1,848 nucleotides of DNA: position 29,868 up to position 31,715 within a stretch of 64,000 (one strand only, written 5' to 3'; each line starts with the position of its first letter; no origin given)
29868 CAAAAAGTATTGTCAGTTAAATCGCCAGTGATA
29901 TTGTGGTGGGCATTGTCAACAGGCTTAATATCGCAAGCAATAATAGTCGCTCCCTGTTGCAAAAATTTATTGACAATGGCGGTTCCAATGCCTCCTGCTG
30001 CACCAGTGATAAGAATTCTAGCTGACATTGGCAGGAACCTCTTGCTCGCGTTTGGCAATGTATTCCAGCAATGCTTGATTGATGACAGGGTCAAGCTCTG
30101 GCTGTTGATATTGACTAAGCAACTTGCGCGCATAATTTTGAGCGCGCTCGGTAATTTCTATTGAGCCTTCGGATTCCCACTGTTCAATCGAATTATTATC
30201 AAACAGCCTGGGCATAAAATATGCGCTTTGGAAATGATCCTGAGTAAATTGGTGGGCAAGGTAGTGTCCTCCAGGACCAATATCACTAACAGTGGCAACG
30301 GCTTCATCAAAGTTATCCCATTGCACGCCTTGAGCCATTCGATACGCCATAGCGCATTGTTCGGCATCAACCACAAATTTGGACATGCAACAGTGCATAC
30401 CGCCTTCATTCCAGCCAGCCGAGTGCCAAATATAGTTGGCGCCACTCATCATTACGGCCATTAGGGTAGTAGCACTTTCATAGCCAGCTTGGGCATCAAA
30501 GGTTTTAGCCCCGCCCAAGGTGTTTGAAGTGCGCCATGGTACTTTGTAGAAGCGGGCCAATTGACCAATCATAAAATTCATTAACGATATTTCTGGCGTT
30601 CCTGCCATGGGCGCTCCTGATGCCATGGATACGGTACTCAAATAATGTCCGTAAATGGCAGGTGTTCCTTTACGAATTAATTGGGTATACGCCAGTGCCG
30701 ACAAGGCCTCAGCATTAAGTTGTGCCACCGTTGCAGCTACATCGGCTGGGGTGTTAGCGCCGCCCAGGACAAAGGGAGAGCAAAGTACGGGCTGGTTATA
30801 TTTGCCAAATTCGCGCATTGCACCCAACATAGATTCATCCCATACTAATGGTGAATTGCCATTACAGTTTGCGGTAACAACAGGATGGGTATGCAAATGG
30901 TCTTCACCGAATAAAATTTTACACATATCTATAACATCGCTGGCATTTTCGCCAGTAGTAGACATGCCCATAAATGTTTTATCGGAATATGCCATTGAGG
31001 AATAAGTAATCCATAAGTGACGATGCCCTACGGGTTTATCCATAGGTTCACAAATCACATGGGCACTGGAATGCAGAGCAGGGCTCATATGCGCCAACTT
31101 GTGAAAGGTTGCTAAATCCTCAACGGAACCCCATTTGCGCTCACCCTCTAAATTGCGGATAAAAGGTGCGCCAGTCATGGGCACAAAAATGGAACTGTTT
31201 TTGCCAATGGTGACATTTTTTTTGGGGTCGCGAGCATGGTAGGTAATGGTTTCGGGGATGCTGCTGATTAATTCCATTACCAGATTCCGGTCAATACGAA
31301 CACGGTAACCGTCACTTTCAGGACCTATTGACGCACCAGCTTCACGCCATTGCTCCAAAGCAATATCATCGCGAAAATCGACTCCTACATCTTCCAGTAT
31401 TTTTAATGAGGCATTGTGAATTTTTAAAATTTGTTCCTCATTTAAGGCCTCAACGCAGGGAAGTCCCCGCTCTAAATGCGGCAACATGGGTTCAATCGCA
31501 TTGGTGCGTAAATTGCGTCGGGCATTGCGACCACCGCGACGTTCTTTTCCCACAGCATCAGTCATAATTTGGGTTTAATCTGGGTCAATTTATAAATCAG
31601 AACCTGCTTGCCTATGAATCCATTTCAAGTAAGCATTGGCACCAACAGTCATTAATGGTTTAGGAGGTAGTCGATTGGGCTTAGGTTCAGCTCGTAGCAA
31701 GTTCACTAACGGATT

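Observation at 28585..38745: Catabolic operon around a non-pyrrolysine MttB-family methyltransferase with no corrinoid partner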

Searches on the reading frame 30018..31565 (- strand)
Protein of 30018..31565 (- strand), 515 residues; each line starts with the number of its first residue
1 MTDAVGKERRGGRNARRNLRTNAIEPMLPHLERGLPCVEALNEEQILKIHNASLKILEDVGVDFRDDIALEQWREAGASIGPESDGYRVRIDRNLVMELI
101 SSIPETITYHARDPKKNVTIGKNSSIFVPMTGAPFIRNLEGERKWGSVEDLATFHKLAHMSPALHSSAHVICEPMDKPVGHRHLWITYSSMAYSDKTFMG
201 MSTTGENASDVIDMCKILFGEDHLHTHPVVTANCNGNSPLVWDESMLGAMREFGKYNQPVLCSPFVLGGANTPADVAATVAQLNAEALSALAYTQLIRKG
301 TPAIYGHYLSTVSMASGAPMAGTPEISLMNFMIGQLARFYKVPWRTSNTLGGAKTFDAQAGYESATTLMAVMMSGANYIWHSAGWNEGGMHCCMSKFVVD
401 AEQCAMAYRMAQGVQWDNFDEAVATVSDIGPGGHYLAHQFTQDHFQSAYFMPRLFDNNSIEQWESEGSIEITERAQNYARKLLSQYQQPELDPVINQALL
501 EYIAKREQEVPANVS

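Call 3: search_protein_families(library=pfam, proteins=[window:30018-31565:-])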
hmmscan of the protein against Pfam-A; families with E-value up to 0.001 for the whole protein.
window:30018-31565:- (515 aa): 1 family
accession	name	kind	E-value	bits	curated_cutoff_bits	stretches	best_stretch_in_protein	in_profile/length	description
PF06253.16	MTTB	-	3.2e-201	669.1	25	1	9-511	1-500/500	Trimethylamine methyltransferase (MTTB)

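Call 4: search_protein_families(library=ncbifam, proteins=[window:30018-31565:-])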
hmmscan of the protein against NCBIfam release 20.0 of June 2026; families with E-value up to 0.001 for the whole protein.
window:30018-31565:- (515 aa): 1 family
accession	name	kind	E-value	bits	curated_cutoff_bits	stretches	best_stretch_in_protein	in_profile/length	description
TIGR02369.2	trimeth_pyl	equivalog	1.5e-87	294.1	525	1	38-505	3-467/469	[trimethylamine--corrinoid protein] Co-methyltransferase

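Call 11: search_solved_structures(query=window:30018-31565:-, max_evalue=0.001)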
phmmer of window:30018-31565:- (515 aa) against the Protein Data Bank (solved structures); distinct sequences matched with E-value up to 0.001: 5.
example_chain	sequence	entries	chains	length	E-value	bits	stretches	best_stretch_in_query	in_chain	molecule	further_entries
4yyc_A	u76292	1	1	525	3e-142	477.8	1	10-511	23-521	Putative trimethylamine methyltransferase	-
2qne_A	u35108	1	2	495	1.1e-100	340.8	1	35-510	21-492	Putative methyltransferase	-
9yce_A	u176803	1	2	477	1.7e-100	340.1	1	35-510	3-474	Glycine betaine methyltransferase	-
7xcl_A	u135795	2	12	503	1.7e-35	125.7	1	43-498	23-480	Trimethylamine methyltransferase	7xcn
7xcm_A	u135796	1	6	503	2.3e-35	125.3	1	43-498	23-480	Trimethylamine methyltransferase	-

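Call 12: find_homologous_proteins(query=window:30018-31565:-, max_evalue=1e-50)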
Query window:30018-31565:- (515 aa): 4380 proteins with E <= 1e-50 among 8000 candidates; the best 120 are listed.
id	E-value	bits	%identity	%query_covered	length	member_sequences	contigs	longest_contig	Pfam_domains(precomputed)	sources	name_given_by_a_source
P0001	0.0e+0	1197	100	100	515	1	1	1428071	PF06253.17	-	-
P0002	0.0e+0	1060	87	100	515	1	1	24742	PF06253.17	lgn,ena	-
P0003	0.0e+0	1041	85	100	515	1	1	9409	PF06253.17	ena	-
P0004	2.3e-272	922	76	97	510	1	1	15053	PF06253.17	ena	-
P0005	2.9e-270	915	76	99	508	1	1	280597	PF06253.17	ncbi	ncbi:MAG: trimethylamine methyltransferase family protein [Pseudomonadota bacterium]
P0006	2.5e-267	905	75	97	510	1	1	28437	PF06253.17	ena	-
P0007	2.6e-266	902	75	95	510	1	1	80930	PF06253.17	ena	-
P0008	2.5e-265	899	76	97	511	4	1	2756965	PF06253.17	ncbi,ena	-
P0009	6.8e-264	894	75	98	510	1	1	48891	PF06253.17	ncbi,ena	-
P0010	1.8e-263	893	74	100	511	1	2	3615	PF06253.17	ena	-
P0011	1.3e-261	886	74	99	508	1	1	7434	PF06253.17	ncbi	ncbi:MAG: trimethylamine methyltransferase family protein [Pseudomonadota bacterium]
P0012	1.6e-261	886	74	96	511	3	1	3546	PF06253.17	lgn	-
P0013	4.8e-261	885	74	97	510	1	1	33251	PF06253.17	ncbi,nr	ncbi:MAG: trimethylamine methyltransferase family protein [Acidiferrobacterales bacterium]|nr:trimet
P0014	1.2e-260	883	74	100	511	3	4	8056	PF06253.17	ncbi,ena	-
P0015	7.9e-260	881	75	99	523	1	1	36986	PF06253.17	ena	-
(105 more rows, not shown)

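Call 13: find_encoding_contigs(protein=P0001, flank=10000, max_places=2)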
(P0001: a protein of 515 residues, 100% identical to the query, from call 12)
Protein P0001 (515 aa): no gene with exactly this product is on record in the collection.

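Call 14: find_encoding_contigs(protein=P0002, flank=10000, max_places=2)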
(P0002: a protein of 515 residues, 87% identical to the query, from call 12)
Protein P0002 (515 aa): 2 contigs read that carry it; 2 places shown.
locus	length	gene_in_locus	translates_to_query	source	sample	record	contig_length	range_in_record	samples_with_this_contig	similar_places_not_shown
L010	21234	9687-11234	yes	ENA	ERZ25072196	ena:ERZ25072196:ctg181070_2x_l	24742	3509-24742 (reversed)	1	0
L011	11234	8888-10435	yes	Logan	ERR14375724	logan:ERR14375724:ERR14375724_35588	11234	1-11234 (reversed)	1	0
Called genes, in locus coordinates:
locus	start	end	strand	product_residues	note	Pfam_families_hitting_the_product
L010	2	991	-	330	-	?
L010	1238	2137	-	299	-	PF00892:EamA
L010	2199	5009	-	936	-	PF07715:Plug, PF00593:TonB_dep_Rec_b-barrel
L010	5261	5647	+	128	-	PF01124:MAPEG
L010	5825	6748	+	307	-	PF00701:DHDPS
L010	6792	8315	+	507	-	PF00171:Aldedh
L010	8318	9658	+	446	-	PF01266:DAO, PF13450:NAD_binding_8 (weak)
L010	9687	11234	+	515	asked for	PF06253:MTTB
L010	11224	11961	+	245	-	PF00106:adh_short, PF13561:adh_short_C2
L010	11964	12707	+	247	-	PF00106:adh_short, PF08659:KR, PF13561:adh_short_C2, PF23441:SDR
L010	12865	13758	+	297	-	PF04261:Dyp_perox_N (weak), PF20628:Dyp_perox_C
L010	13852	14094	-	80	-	-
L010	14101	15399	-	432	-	PF07690:MFS_1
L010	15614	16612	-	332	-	PF13406:SLT_2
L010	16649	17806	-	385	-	PF01098:FTSW_RODA_SPOVE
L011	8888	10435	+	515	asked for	PF06253:MTTB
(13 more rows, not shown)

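Call 15: find_encoding_contigs(protein=P0008, flank=10000, max_places=2)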
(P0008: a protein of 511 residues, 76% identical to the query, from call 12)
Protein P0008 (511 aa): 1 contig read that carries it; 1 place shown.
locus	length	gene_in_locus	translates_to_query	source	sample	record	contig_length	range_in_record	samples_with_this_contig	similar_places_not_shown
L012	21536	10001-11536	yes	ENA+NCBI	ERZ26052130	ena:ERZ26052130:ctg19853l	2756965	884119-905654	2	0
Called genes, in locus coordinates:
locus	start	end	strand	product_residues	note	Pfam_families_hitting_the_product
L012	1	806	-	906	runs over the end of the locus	PF07715:Plug, PF00593:TonB_dep_Rec_b-barrel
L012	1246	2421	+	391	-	PF00355:Rieske, PF00848:Ring_hydroxyl_A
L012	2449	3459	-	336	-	PF00126:HTH_1, PF03466:LysR_substrate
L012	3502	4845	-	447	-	PF01266:DAO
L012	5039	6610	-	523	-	PF06253:MTTB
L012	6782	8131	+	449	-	PF00557:Peptidase_M24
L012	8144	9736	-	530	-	PF02028:BCCT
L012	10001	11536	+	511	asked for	PF06253:MTTB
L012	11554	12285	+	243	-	PF00106:adh_short, PF08659:KR (faint), PF13561:adh_short_C2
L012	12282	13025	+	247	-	PF00106:adh_short, PF08659:KR (weak), PF13561:adh_short_C2, PF23441:SDR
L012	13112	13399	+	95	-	PF01022:HTH_5, PF12802:MarR_2, PF12840:HTH_20 (weak), PF01047:MarR (faint), PF13412:HTH_24 (weak)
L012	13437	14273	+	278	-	PF01135:PCMT, PF02353:CMAS, PF05175:MTS, PF06325:PrmA, PF13489:Methyltransf_23, PF01209:Ubie_methyltran, PF13847:Methyltransf_31, PF08241:Methyltransf_11, +3 more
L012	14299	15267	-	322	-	PF03446:NAD_binding_2, PF03807:F420_oxidored (weak), PF14833:NAD_binding_11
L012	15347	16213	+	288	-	PF23169:HalD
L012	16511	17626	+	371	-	PF06155:GBBH-like_N (weak), PF02668:TauD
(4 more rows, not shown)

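Call 22: find_related_loci(query=A1, collection=genome_contigs, flank=10000)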
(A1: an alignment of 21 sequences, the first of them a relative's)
Query A1 (515 aa) in genome_contigs; peptide patterns used: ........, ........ (x = any residue, [..] = any of these).
565 stretches matched a pattern (row limit reached: there are more); 526 encode a relative of the query (tblastn E <= 1e-3); the best 80 are kept; 80 distinct loci.
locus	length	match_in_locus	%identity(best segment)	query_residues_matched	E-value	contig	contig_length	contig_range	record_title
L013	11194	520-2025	75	9-514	0e+0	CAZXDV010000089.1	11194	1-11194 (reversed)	MAG TPA_asm: uncultured Enterobacteriaceae bacterium isolate SRP135972_co2_275 genome assembly, contig: NODE_6809_length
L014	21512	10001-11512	71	5-512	0e+0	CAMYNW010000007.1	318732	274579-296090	MAG: uncultured Gammaproteobacteria bacterium isolate FCS_M_Gamma_079 genome assembly, contig: scaffold_19, whole genome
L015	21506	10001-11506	70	7-511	0e+0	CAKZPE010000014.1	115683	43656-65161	MAG TPA_asm: uncultured Oceanospirillaceae bacterium isolate ERR2094167_bin.125_CONCOCT_v1.1_MAG genome assembly, contig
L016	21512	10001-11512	70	3-511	0e+0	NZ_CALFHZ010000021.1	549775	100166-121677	MAG: uncultured Thiothrix sp. isolate SRR6231133_bin.14_CONCOCT_v1.1_MAG ERZ650265.1, whole genome shotgun sequence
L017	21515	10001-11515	70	3-512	0e+0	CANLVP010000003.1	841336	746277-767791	uncultured Rhodobacteraceae bacterium isolate 2-647-J.fasta genome assembly, contig: NODE_3, whole genome shotgun sequen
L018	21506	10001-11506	70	7-512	0e+0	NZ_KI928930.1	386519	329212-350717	Labrenzia sp. DG1229 scaffold00015, whole genome shotgun sequence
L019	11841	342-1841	71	9-512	0e+0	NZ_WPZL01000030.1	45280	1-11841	Ruegeria lacuscaerulensis strain HKCCD5857 NODE_30, whole genome shotgun sequence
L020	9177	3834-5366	69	1-513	0e+0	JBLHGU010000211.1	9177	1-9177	MAG: Parasphingorhabdus sp. isolate 3300054976_34 Ga0535667_0015431, whole genome shotgun sequence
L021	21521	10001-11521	69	2-512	0e+0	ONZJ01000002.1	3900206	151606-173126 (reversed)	Rhodobacteraceae bacterium EL129 isolate unclassified Rhodobacteraceae strain EL129 genome assembly, contig: Contig_19, 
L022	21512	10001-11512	70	3-511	0e+0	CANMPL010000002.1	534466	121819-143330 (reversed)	uncultured Rhodobacteraceae bacterium isolate 970.fasta genome assembly, contig: NODE_2, whole genome shotgun sequence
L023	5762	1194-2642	73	27-512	0e+0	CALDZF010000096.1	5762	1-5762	MAG: uncultured Rhizobiaceae group bacterium isolate H1_Bin_Bin_86_sub_1 genome assembly, contig: c_000000475788, whole 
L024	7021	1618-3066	72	27-512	0e+0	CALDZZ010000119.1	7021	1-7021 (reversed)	MAG: uncultured Rhizobiaceae group bacterium isolate L3_Bin_Bin_32_1 genome assembly, contig: c_000000962844, whole geno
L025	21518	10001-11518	69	2-512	0e+0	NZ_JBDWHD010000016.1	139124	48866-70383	MAG: Ascidiaceihabitans sp. isolate CI.01.F.A4_420_13 CI_01_F_A4_420_13_000000000016, whole genome shotgun sequence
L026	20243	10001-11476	72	18-512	0e+0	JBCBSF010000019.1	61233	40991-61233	MAG: Pseudomonadota bacterium isolate J06638_17 NODE_19_length_61233_cov_9.308408, whole genome shotgun sequence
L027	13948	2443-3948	70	7-512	0e+0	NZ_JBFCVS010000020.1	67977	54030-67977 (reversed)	Leisingera sp. JC11 NODE_20_length_67977_cov_9.303272, whole genome shotgun sequence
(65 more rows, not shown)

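Call 47: search_dna_similar(query=P0001, collection=plasmids, mode=protein, max_rows=25, max_evalue=1e-100)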
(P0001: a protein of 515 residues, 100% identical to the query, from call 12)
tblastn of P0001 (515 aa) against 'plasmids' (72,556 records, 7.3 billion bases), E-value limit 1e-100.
Records with a match: 62; places in all: 71; records where one place covers at least 80% of the query: 61.
Best place of each record, by identity: 60-80% 34; <60% 28.
By first word of the organism name: Sinorhizobium 13; Leisingera 12; Cereibacter 8; Mesorhizobium 6; Rhizobium 4; Paracoccus 4; Ruegeria 3; Phyllobacterium 2; Aminobacter 2; Yoonia 1; and 7 more.
By predicted mobility (MOB-suite, as given by PLSDB): non-mobilizable 46; conjugative 14; mobilizable 2.
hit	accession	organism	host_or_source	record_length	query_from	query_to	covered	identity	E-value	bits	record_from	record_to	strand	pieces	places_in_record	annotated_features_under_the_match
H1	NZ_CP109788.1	Leisingera thetidis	-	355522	27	512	94%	71.6%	0e+0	739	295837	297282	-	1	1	trimethylamine methyltransferase family protein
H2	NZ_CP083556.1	Leisingera sp. S132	-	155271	27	512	94%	71.0%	0e+0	727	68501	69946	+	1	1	trimethylamine methyltransferase family protein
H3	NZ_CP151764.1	Yoonia sp. SS1-5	cell culture,Marine algae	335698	2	512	99%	67.5%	0e+0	729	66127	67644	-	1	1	trimethylamine methyltransferase family protein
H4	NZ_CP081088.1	Leisingera caerulea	-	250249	27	512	94%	70.6%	0e+0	721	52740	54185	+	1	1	trimethylamine methyltransferase family protein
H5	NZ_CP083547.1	Leisingera sp. M658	-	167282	27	512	94%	70.4%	0e+0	728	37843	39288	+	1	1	trimethylamine methyltransferase family protein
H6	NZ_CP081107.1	Ruegeria sp. B32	-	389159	27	512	94%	70.4%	0e+0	725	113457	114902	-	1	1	trimethylamine methyltransferase family protein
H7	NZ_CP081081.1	Leisingera caerulea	-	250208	27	512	94%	70.4%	0e+0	722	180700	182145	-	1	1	trimethylamine methyltransferase family protein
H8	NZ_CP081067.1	Leisingera caerulea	-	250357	27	512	94%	70.4%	0e+0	721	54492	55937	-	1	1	trimethylamine methyltransferase family protein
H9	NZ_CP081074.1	Leisingera caerulea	-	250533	27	512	94%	70.4%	0e+0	721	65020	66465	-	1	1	trimethylamine methyltransferase family protein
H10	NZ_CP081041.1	Leisingera sp. M527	-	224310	27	512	94%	70.2%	0e+0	728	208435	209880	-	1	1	trimethylamine methyltransferase family protein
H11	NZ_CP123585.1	Alisedimentitalea scapharcae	Anadara broughtonii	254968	27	512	94%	70.2%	0e+0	726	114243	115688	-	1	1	trimethylamine methyltransferase family protein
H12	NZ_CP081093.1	Leisingera caerulea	-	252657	27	512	94%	70.0%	0e+0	716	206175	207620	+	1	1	trimethylamine methyltransferase family protein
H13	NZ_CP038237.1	Leisingera sp. NJS201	cell culture,Marine Biofilm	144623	27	512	94%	69.8%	0e+0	725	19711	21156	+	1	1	none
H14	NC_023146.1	Leisingera methylohalidivorans DSM 14336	Seawater collected from a tide pool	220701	27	512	94%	69.8%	0e+0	723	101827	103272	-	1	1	trimethylamine methyltransferase family protein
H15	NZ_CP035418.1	Leisingera sp. NJS204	cell culture,Marine Biofilm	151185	27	512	94%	69.5%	0e+0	729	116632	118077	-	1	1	trimethylamine methyltransferase family protein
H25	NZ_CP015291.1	Cereibacter sphaeroides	Cereibacter sphaeroides 2.4.1,single ...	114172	27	512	94%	67.1%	0e+0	701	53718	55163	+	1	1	trimethylamine methyltransferase family protein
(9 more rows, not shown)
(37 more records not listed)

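Call 48: get_annotated_region(hit=H25, flank=14000)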
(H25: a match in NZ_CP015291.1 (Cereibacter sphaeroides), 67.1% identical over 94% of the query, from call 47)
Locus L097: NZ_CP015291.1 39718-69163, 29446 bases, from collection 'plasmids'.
description: Cereibacter sphaeroides strain MBTLJ-20 plasmid c, complete sequence
organism: Cereibacter sphaeroides (NCBI taxid 1063)
taxonomy: Bacteria; Pseudomonadota; Alphaproteobacteria; Rhodobacterales; Paracoccaceae; Cereibacter; Cereibacter sphaeroides
host: -; source: Cereibacter sphaeroides 2.4.1,single cell; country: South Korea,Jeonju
typing (MOB-suite, as given by PLSDB): non-mobilizable
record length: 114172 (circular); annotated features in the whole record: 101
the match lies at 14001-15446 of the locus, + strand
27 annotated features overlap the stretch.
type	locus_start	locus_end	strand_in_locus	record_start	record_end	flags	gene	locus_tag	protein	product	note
CDS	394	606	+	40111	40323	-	-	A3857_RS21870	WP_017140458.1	lyase family protein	-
CDS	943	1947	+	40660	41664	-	-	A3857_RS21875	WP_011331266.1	LysR family transcriptional regulator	GO:0006355 - regulation of DNA-templated transcription [Evidence IEA]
CDS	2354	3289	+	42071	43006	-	-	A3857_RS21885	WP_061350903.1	sensor domain-containing diguanylate cyclase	GO:0009966 - regulation of signal transduction [Evidence IEA]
CDS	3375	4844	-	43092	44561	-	-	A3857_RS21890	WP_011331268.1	PLP-dependent aminotransferase family protein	-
CDS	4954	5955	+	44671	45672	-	-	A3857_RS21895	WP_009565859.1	TRAP transporter substrate-binding protein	-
CDS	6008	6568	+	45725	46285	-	-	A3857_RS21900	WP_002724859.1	TRAP transporter small permease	-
CDS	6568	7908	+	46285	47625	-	-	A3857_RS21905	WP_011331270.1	TRAP transporter large permease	GO:0008643 - carbohydrate transport [Evidence IEA]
CDS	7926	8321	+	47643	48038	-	-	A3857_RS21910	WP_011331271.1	nuclear transport factor 2 family protein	-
CDS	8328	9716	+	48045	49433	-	-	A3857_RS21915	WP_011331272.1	FAD-binding oxidoreductase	-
CDS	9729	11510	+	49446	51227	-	xsc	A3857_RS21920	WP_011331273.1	sulfoacetaldehyde acetyltransferase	GO:0019529 - taurine catabolic process [Evidence IEA]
CDS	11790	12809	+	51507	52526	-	-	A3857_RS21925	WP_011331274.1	putative sulfate exporter family transporter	-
CDS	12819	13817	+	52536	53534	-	pta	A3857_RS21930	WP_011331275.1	phosphate acetyltransferase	GO:0006086 - acetyl-CoA biosynthetic process from pyruvate [Evidence IEA]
CDS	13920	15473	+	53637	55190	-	-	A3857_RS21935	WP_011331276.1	trimethylamine methyltransferase family protein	-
CDS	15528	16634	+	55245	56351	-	-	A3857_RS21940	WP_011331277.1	enolase C-terminal domain-like protein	-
CDS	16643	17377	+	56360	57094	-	-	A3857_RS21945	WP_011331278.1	SDR family oxidoreductase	-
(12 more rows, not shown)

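Call 71: search_protein_families(library=ncbifam, proteins=[L097:15528-16634:+], max_evalue=1e-30)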
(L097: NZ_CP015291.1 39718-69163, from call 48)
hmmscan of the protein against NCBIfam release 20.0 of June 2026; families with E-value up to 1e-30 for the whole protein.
L097:15528-16634:+ (368 aa): 2 families
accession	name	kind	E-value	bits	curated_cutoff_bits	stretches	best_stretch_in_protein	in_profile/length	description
NF043002.1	HProlDhtase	equivalog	1.1e-77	261.4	500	1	1-365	1-364/366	cis-3-hydroxy-L-proline dehydratase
TIGR02534.1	mucon_cyclo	subfamily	7.1e-36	124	334.95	1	19-356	16-358/368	muconate/chloromuconate family cycloisomerase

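Call 74: search_solved_structures(query=window:30018-31565:-, max_evalue=1e-90, show_alignments=3)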
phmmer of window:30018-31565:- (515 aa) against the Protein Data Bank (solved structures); distinct sequences matched with E-value up to 1e-90: 3.
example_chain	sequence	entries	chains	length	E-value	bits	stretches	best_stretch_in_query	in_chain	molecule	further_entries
4yyc_A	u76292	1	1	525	3e-142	477.8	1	10-511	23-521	Putative trimethylamine methyltransferase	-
2qne_A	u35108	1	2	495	1.1e-100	340.8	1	35-510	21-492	Putative methyltransferase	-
9yce_A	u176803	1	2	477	1.7e-100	340.1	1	35-510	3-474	Glycine betaine methyltransferase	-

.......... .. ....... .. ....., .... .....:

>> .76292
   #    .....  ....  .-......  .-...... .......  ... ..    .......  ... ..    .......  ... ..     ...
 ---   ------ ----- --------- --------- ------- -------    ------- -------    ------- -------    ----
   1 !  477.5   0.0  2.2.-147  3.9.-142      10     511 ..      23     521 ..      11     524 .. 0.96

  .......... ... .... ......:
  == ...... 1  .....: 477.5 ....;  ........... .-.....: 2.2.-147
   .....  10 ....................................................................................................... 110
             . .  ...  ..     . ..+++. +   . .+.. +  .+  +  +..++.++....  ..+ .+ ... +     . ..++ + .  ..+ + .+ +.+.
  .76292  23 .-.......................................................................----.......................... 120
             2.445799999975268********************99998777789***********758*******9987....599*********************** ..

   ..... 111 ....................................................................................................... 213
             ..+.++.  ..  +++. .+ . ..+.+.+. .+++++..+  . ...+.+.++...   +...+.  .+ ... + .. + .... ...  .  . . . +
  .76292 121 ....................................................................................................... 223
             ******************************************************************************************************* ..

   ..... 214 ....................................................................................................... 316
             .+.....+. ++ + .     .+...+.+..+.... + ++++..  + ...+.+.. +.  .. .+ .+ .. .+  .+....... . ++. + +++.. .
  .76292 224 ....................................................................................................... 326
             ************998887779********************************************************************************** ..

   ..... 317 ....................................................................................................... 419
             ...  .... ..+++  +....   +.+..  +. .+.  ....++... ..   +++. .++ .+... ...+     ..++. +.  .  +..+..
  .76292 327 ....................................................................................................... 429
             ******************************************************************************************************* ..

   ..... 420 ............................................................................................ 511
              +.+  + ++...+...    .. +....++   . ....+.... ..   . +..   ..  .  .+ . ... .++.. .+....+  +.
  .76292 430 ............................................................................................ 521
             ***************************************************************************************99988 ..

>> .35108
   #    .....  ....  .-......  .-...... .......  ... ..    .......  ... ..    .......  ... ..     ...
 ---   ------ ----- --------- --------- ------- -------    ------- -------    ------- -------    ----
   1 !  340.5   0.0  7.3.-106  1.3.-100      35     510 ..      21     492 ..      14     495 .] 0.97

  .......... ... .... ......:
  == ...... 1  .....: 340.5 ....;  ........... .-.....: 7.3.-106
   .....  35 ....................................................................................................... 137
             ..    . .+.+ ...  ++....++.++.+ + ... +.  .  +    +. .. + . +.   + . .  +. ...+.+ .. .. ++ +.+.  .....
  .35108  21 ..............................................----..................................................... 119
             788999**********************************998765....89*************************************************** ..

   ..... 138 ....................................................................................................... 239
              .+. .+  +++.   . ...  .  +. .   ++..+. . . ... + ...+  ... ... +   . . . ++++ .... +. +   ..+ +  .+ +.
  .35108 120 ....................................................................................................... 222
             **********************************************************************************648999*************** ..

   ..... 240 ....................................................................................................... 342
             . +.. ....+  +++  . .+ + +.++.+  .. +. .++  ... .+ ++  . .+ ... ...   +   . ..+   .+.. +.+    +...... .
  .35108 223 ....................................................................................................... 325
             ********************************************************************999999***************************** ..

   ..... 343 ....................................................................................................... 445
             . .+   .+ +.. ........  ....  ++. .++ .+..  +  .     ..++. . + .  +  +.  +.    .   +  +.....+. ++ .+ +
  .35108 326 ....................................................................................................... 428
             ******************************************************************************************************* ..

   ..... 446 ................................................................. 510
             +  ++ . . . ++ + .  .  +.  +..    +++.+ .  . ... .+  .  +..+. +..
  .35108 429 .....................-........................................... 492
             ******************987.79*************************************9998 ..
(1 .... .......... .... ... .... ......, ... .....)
